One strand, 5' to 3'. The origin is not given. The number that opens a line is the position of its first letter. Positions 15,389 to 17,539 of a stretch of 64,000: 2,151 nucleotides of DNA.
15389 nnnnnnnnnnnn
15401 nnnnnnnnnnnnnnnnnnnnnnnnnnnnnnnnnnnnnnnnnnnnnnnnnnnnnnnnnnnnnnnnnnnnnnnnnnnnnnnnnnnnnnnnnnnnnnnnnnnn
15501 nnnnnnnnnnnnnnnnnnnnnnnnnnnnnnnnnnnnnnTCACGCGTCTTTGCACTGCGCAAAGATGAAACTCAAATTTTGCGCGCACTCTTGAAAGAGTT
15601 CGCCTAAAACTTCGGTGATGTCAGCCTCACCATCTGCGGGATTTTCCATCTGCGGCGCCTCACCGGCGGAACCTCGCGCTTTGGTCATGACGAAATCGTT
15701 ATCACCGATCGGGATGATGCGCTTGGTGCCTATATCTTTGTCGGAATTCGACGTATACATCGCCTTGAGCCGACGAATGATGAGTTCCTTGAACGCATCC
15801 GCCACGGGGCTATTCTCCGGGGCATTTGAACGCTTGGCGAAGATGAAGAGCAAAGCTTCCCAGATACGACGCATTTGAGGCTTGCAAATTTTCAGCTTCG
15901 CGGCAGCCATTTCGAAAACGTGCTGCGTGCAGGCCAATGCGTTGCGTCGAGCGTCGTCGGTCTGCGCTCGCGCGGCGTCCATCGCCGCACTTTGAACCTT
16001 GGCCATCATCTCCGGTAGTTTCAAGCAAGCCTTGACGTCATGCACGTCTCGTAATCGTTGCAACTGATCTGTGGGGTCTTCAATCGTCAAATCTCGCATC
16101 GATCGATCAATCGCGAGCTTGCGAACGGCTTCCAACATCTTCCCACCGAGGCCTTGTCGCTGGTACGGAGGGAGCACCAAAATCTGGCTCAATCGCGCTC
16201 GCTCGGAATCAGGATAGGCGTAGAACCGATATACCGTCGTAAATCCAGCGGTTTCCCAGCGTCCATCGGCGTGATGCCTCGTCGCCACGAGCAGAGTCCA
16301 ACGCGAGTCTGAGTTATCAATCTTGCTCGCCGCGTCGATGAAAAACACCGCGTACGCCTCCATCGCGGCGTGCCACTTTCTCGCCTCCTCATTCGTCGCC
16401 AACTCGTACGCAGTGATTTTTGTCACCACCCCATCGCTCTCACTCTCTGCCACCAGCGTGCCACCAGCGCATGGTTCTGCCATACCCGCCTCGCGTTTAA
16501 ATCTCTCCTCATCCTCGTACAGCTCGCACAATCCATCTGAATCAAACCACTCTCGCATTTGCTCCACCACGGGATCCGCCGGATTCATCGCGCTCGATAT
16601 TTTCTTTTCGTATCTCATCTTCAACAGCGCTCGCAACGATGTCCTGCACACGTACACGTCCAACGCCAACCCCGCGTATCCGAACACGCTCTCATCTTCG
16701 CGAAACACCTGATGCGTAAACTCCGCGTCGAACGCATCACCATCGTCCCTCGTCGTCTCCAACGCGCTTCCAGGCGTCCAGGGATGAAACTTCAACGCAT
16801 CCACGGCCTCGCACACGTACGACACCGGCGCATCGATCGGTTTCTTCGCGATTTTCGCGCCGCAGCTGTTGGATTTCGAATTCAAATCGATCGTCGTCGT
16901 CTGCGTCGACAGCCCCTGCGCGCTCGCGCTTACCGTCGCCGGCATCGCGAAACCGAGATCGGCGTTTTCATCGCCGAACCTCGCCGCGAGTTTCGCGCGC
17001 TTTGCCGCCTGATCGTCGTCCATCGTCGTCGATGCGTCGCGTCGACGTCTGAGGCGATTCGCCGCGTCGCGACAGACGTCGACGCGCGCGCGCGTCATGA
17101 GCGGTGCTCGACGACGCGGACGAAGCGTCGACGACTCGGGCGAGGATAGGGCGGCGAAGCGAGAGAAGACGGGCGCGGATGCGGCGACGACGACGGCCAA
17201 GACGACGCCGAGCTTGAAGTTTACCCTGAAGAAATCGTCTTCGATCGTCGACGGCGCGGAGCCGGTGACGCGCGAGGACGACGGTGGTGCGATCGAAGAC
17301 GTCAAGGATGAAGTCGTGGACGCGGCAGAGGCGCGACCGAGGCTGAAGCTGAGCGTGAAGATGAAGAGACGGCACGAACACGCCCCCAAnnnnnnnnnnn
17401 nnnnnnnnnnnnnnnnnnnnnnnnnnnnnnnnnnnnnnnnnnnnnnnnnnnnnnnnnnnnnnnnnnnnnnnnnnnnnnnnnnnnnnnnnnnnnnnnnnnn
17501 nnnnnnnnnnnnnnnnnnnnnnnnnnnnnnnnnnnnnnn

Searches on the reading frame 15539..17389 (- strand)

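Call 77: search_protein_families(library=pfam, proteins=[window:15539-17389:-], max_evalue=0.001)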
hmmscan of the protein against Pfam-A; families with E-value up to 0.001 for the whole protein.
window:15539-17389:- (616 aa): 4 families
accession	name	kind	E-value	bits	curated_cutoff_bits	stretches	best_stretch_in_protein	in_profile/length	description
PF10394.15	Hat1_N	-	2.6e-25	89.9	22.9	1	191-352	1-157/157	Histone acetyl transferase HAT1 N-terminus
PF00583.31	Acetyltransf_1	-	3.1e-06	27.9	20.7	1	377-433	43-95/116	Acetyltransferase (GNAT) family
PF13508.13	Acetyltransf_7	-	0.00028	21.6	27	1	382-426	16-57/84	Acetyltransferase (GNAT) domain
PF21183.3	HAT1_C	-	0.00037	21.4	27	0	489-513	26-50/52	Histone acetyltransferase type B catalytic subunit, C-terminal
